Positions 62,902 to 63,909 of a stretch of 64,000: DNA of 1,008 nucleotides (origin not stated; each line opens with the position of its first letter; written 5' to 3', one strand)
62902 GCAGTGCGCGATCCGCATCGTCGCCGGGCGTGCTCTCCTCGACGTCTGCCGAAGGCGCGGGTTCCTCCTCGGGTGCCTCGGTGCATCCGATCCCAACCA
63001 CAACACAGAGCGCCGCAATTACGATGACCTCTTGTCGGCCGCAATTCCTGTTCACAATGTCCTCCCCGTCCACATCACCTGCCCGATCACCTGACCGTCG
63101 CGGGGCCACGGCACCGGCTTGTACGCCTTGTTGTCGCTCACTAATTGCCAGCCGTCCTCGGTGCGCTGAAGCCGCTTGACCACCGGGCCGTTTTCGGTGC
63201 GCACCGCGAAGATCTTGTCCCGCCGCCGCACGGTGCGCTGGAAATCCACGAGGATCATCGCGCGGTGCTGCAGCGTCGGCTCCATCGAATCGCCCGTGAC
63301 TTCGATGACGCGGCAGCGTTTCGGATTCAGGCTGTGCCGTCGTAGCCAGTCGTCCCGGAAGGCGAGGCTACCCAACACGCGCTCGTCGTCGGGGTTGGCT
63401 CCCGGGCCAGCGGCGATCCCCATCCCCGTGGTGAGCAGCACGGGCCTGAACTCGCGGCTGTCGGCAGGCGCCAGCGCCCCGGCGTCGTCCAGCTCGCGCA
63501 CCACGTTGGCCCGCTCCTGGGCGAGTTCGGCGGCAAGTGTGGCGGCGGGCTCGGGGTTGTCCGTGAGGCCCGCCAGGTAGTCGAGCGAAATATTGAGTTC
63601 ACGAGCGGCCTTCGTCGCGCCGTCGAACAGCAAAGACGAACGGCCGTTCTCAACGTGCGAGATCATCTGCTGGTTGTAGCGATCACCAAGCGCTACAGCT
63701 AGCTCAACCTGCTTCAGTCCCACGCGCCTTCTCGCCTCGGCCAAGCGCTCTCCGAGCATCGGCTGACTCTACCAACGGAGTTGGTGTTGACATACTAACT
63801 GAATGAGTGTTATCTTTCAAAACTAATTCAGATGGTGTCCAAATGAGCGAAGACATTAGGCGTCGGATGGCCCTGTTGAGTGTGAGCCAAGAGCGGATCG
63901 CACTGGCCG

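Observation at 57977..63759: Array of 5'-truncated copies of the CI-like repressor 3' end, most followed by a different envelope-protein gene, between integrase and the intact repressor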

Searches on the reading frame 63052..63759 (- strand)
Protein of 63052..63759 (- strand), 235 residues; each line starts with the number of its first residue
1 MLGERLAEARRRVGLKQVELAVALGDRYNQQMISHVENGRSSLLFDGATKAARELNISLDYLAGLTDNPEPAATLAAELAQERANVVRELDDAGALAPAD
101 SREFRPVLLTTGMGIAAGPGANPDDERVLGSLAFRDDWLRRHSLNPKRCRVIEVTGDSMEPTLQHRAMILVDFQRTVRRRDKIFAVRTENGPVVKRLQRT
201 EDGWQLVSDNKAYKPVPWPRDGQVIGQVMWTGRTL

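Call 10: find_encoding_contigs(protein=window:63052-63759:-, flank=10000, max_places=10)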
Protein window:63052-63759:- (235 aa): no gene with exactly this product is on record in the collection.
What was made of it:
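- Tried and rejected: An exact-sequence lookup of the window's repressor found no record (call 10), so the source contig and the rest of the prophage could not be fetched.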

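Call 11: search_protein_families(library=pfam, proteins=[window:63052-63759:-], max_evalue=0.01)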
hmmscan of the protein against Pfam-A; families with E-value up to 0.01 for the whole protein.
window:63052-63759:- (235 aa): 4 families
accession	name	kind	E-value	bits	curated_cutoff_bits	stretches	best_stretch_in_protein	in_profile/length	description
PF00717.28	Peptidase_S24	-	6e-20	71.5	23.3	1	115-229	6-116/116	Peptidase S24-like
PF01381.28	HTH_3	-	6e-08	33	23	1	6-62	1-55/55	Helix-turn-helix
PF13560.12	HTH_31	-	4.1e-06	27.5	27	1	2-42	2-40/64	Helix-turn-helix domain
PF12844.13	HTH_19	-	0.0089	16.4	30.2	0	3-63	1-59/64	Helix-turn-helix domain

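Call 12: find_homologous_proteins(query=window:63052-63759:-, max_evalue=1e-10)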
Query window:63052-63759:- (235 aa): 360 proteins with E <= 1e-10 among 8000 candidates; the best 120 are listed.
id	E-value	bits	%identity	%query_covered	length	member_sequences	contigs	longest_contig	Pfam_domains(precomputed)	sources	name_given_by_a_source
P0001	9.6e-128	443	87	100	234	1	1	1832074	PF00717.29,PF01381.29,PF13560.13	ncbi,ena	-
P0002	5.7e-125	434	86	100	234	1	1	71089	PF00717.29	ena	-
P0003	6.1e-123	427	84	100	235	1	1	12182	PF00717.29,PF01381.29,PF13560.13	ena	-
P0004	1.3e-120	419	83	100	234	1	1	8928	PF00717.29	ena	-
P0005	2.7e-119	415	83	100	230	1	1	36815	PF00717.29,PF01381.29,PF13560.13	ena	-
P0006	2.1e-118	412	83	100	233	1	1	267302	PF00717.29,PF01381.29,PF13560.13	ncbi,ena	-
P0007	1.0e-116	407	80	100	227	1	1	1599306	PF00717.29,PF01381.29,PF13560.13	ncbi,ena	-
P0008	2.5e-116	405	81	100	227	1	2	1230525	PF00717.29,PF01381.29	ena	-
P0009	8.3e-114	397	81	99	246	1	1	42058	PF00717.29,PF01381.29,PF13560.13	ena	-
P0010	9.5e-113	394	79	100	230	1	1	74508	PF00717.29,PF01381.29,PF13560.13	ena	-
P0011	2.7e-112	392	77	100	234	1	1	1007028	PF00717.29,PF01381.29,PF13560.13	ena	-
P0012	2.2e-111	389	78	100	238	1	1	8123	PF00717.29,PF01381.29,PF13560.13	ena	-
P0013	3.6e-110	385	77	100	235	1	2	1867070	PF00717.29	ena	-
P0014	1.6e-109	383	77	100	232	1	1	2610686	PF00717.29,PF13560.13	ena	-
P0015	9.9e-109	380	76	100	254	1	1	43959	PF00717.29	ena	-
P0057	1.9e-85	304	63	100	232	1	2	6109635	PF00717.29,PF01381.29,PF13560.13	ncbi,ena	-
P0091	5.4e-74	267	56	100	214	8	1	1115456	PF00717.29,PF01381.29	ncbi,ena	-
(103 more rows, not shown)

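Call 13: find_encoding_contigs(protein=P0001, flank=10000, max_places=3)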
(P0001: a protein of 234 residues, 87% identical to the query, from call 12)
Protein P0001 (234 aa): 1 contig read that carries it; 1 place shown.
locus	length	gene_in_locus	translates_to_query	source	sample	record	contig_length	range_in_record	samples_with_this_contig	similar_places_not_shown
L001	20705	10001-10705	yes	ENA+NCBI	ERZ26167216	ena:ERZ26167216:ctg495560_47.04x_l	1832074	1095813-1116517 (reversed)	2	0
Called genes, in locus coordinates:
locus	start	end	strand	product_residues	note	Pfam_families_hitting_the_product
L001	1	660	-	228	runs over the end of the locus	PF01555:N6_N4_Mtase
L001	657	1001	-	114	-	PF14359:DUF4406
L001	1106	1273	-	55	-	-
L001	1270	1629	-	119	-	-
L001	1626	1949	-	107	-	PF27050:Phage_P22_Y8K6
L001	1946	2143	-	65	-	-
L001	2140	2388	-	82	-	-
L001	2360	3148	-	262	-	PF13392:HNH_3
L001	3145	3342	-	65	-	-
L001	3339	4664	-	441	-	PF00772:DnaB, PF13481:AAA_25, PF03796:DnaB_C, PF06745:ATPase (faint)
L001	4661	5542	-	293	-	-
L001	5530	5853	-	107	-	-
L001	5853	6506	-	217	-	-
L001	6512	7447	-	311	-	PF13479:AAA_24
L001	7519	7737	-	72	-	-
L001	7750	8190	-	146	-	-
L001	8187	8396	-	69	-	-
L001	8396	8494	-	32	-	-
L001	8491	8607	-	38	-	-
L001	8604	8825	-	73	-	-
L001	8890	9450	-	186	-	PF06892:Phage_CP76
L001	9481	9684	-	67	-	-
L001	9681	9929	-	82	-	-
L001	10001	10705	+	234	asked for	PF01381:HTH_3 (weak), PF13560:HTH_31 (weak), PF00717:Peptidase_S24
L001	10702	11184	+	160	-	-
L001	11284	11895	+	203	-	-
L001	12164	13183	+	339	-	PF00589:Phage_integrase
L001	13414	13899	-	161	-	PF20349:DUF6644 (weak)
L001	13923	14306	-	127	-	PF19649:DUF6152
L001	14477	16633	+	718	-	-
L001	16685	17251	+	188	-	PF06439:3keto-disac_hyd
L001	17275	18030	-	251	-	PF01694:Rhomboid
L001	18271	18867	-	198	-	PF00255:GSHPx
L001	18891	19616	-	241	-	PF00174:Oxidored_molyb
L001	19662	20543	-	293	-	PF00578:AhpC-TSA, PF11412:DsbD_N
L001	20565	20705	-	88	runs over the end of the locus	-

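Call 14: find_encoding_contigs(protein=P0007, flank=10000, max_places=3)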
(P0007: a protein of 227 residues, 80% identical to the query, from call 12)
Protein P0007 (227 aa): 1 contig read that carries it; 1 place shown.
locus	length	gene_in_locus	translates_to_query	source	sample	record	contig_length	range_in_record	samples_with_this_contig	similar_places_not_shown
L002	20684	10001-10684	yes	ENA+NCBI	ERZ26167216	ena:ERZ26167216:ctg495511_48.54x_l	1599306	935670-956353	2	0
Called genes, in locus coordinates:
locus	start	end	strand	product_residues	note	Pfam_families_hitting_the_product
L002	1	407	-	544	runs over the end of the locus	PF01555:N6_N4_Mtase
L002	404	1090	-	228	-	PF01555:N6_N4_Mtase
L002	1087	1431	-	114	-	PF14359:DUF4406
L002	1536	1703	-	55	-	-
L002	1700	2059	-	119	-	-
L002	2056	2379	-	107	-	PF27050:Phage_P22_Y8K6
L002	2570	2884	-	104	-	-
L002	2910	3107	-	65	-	-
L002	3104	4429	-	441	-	PF00772:DnaB, PF13481:AAA_25, PF03796:DnaB_C, PF06745:ATPase (faint)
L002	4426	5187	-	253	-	PF07120:DUF1376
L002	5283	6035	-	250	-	-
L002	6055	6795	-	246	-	PF12705:PDDEXK_1 (faint)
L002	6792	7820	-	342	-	-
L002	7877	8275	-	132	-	-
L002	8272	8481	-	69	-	-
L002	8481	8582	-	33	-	-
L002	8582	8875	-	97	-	PF12728:HTH_17 (weak)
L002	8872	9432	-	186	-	PF06892:Phage_CP76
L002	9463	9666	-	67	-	-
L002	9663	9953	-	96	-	PF13560:HTH_31 (weak)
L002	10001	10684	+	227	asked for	PF01381:HTH_3, PF13560:HTH_31 (faint), PF00717:Peptidase_S24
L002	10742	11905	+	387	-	PF04313:HSDR_N (faint), PF13588:HSDR_N_2, PF18755:RAMA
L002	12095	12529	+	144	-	-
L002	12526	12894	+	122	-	-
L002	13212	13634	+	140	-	PF08238:Sel1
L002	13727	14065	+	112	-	-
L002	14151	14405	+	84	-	-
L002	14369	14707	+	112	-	PF00717:Peptidase_S24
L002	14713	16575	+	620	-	-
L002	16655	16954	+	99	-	-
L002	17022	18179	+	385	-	PF00589:Phage_integrase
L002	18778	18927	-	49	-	-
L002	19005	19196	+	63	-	-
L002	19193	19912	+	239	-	PF12686:DUF3800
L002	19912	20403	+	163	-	-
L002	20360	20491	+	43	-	-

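Call 16: find_related_loci(query=A1, collection=genome_contigs, flank=10000)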
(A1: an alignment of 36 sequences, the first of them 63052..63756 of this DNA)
Query A1 (234 aa) in genome_contigs; peptide patterns used: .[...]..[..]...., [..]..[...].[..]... (x = any residue, [..] = any of these).
98 stretches matched a pattern; 77 encode a relative of the query (tblastn E <= 1e-3); 71 distinct loci.
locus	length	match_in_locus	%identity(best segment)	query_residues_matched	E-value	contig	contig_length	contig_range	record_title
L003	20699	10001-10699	87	1-234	5e-126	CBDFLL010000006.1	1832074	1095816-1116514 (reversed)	MAG: Vicinamibacterales bacterium isolate 998305d0-6da1-4fae-9339-a55ac4e5d69b genome assembly, contig: contig_6, whole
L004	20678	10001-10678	80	1-234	8e-117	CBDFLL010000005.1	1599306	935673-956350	MAG: Vicinamibacterales bacterium isolate 998305d0-6da1-4fae-9339-a55ac4e5d69b genome assembly, contig: contig_5, whole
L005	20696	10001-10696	82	1-234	4e-115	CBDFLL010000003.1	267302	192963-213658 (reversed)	MAG: Vicinamibacterales bacterium isolate 998305d0-6da1-4fae-9339-a55ac4e5d69b genome assembly, contig: contig_3, whole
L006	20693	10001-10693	79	1-234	2e-111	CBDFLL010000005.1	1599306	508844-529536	MAG: Vicinamibacterales bacterium isolate 998305d0-6da1-4fae-9339-a55ac4e5d69b genome assembly, contig: contig_5, whole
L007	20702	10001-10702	75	1-234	4e-101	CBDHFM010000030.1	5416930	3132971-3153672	MAG: Vicinamibacterales bacterium isolate 1df3f988-940b-40e8-83c1-45d71c881355 genome assembly, contig: chromosome_14, w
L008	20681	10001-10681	70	1-234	2e-97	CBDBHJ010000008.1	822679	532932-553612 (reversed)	MAG: Vicinamibacterales bacterium isolate db78679f-f154-44b7-a74e-8fa7166f3ec5 genome assembly, contig: contig_8, whole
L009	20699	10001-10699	68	2-234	4e-89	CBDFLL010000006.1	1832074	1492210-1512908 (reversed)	MAG: Vicinamibacterales bacterium isolate 998305d0-6da1-4fae-9339-a55ac4e5d69b genome assembly, contig: contig_6, whole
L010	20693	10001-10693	64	1-234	6e-88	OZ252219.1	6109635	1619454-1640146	MAG: Vicinamibacterales bacterium isolate c486d04e-8d25-486b-b053-8cece0c204bf genome assembly, chromosome: 1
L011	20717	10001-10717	61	1-234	2e-86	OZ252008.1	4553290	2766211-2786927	MAG: Vicinamibacterales bacterium isolate ab35155b-1746-435f-90be-ea23bd168454 genome assembly, chromosome: 1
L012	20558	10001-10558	79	49-234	7e-86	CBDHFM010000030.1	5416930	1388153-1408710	MAG: Vicinamibacterales bacterium isolate 1df3f988-940b-40e8-83c1-45d71c881355 genome assembly, contig: chromosome_14, w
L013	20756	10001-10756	57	1-234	5e-84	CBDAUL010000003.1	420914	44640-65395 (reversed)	MAG: Vicinamibacterales bacterium isolate 3187d3cd-29f7-40f2-88d1-47a6769d9de4 genome assembly, contig: contig_3, whole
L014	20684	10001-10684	63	1-234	1e-82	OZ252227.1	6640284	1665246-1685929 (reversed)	MAG: Vicinamibacterales bacterium isolate cd9bc89c-c98a-4b3d-bcbe-5a790f0e95a9 genome assembly, chromosome: 1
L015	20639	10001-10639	56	1-234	6e-81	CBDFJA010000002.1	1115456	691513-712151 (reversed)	MAG: Bryobacterales bacterium isolate 1f52cc50-c340-419f-9c42-50c4cc8c6db1 genome assembly, contig: contig_2, whole geno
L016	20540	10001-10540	76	49-234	2e-80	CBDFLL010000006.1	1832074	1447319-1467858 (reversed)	MAG: Vicinamibacterales bacterium isolate 998305d0-6da1-4fae-9339-a55ac4e5d69b genome assembly, contig: contig_6, whole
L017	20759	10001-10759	57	1-234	5e-79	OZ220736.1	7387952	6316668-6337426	MAG: Vicinamibacterales bacterium isolate e96e4bd8-36b5-4932-a7c8-d2011ef2eb69 genome assembly, chromosome: 1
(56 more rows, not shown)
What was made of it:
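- Polylysogeny is extreme in these genomes, with 9-10 repressor or handle loci per MAG (call 16).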

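Call 20: find_related_loci(query=A1, collection=viral_contigs, flank=10000)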
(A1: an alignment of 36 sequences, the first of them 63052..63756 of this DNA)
Query A1 (234 aa) in viral_contigs; peptide patterns used: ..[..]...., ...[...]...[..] (x = any residue, [..] = any of these).
432 stretches matched a pattern; 106 encode a relative of the query (tblastn E <= 1e-3); the best 80 are kept; 80 distinct loci.
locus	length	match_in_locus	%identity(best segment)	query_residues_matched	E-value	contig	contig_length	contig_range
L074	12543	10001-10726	27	1-228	4e-12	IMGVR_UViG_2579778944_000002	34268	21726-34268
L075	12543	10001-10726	27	1-228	4e-12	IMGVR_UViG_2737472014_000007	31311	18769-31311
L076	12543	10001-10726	27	1-228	4e-12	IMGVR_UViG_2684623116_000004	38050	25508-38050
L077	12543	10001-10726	27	1-228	4e-12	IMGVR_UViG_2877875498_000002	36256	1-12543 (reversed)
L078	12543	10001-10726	27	1-228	4e-12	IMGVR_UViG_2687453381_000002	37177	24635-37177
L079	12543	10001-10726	27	1-228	4e-12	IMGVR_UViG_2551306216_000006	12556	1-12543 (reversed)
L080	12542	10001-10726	27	1-228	4e-12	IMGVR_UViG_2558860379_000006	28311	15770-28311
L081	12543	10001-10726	27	1-228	4e-12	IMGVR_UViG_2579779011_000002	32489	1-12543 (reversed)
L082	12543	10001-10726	27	1-228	4e-12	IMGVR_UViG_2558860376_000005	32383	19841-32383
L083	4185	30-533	29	49-233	5e-12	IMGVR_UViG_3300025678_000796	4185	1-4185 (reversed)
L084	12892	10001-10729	27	1-228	3e-10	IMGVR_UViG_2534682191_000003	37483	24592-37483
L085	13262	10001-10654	27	1-213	3e-9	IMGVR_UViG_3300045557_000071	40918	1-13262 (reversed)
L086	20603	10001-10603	23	1-228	6e-9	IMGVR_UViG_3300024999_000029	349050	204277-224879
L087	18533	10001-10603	26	1-229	2e-11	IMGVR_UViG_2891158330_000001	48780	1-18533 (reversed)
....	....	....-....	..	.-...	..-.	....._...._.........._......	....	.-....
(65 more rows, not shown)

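Call 36: search_protein_families(library=phrogs, proteins=[window:63052-63759:-], max_evalue=0.01)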
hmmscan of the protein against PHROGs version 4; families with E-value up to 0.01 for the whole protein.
window:63052-63759:- (235 aa): 12 families
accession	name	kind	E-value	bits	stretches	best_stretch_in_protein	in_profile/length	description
phrog_4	-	transcription regulation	3.6e-42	145.8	1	2-234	137-338/400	transcriptional repressor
phrog_6201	-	transcription regulation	2e-18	67.4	1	134-232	9-115/121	CI-like repressor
phrog_8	-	transcription regulation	4.7e-11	43.7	1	1-76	76-149/346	transcriptional regulator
phrog_8558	-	unknown function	4.9e-08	34.2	1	151-229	22-105/114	-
phrog_3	-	transcription regulation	5.9e-08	33.9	1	1-76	88-161/430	transcriptional repressor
phrog_7396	-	unknown function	4.8e-07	30.7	1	1-74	15-89/227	-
phrog_2439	-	transcription regulation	5.4e-06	26.5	1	3-70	9-74/367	transcriptional regulator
phrog_2328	-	transcription regulation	5.6e-06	27.2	1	2-73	16-87/128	transcriptional repressor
phrog_2967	-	transcription regulation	4.2e-05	24.2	1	3-70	12-77/225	transcriptional regulator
phrog_1373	-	transcription regulation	0.0001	23.4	1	3-92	65-154/166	transcriptional regulator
phrog_5823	-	transcription regulation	0.00036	20.8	1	2-69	7-73/404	transcriptional regulator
phrog_955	-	DNA, RNA and nucleotide metabolism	0.0021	18.8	1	1-41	24-62/142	HTH DNA binding protein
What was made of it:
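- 63052..63759 (-): Intact HTH-S24 (CI/LexA-like) repressor, type A C-terminus. Pfam Peptidase_S24 6e-20 and HTH_3 6e-8 (call 11); phrog_4 transcriptional repressor 4e-42 (call 36).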

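Call 37: search_protein_families(library=ncbifam, proteins=[window:63052-63759:-], max_evalue=0.01)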
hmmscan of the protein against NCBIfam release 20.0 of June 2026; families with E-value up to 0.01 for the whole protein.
window:63052-63759:- (235 aa): 5 families
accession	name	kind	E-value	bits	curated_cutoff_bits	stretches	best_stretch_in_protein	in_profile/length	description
NF048000.1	ECH1013_TF_S24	equivalog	7.5e-10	39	300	1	144-235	108-204/204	ECH_1013 family putative transcriptional regulator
NF041951.1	phage_RstR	subfamily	1.9e-07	31.3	80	1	2-79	3-78/108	RstR family transcriptional repressor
TIGR02754.1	sod_Ni_protease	equivalog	2.6e-06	27.8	63.25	1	153-211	2-67/90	nickel-type superoxide dismutase maturation protease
NF007621.2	PRK10276.1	subfamily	8.5e-06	25.8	110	1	147-221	27-101/115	translesion error-prone DNA polymerase V autoproteolytic subunit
TIGR03070.1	couple_hipB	subfamily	3.9e-05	23.5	71.65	1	2-59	3-58/58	type II toxin-antitoxin system Y4mF family antitoxin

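Call 44: find_encoding_contigs(protein=P0057, flank=8000, max_places=2)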
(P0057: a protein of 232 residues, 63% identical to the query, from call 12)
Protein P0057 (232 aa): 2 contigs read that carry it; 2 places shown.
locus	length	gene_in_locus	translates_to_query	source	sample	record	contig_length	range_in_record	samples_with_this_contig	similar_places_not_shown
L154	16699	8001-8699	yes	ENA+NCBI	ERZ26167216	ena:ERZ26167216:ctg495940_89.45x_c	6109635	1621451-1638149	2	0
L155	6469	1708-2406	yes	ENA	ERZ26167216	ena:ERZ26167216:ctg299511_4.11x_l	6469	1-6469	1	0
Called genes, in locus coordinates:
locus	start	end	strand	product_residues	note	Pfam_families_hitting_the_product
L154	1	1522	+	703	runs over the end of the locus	PF01381:HTH_3 (faint), PF13560:HTH_31 (weak)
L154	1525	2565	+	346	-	-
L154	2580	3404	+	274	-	PF19866:DUF6339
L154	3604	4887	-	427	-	PF00872:Transposase_mut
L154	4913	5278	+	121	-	-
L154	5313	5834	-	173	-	-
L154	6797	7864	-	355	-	PF03400:DDE_Tnp_IS1 (faint)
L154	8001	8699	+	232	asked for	PF01381:HTH_3, PF13560:HTH_31 (weak), PF00717:Peptidase_S24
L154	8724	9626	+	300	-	PF18863:AbiJ_NTD4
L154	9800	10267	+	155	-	-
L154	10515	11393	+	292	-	PF08238:Sel1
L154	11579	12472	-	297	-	PF13276:HTH_21, PF00665:rve, PF13683:rve_3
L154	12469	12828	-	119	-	PF13518:HTH_28 (weak)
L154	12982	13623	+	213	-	PF00884:Sulfatase, PF16347:SGSH_C (weak)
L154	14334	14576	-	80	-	-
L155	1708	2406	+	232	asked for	PF01381:HTH_3, PF13560:HTH_31 (weak), PF00717:Peptidase_S24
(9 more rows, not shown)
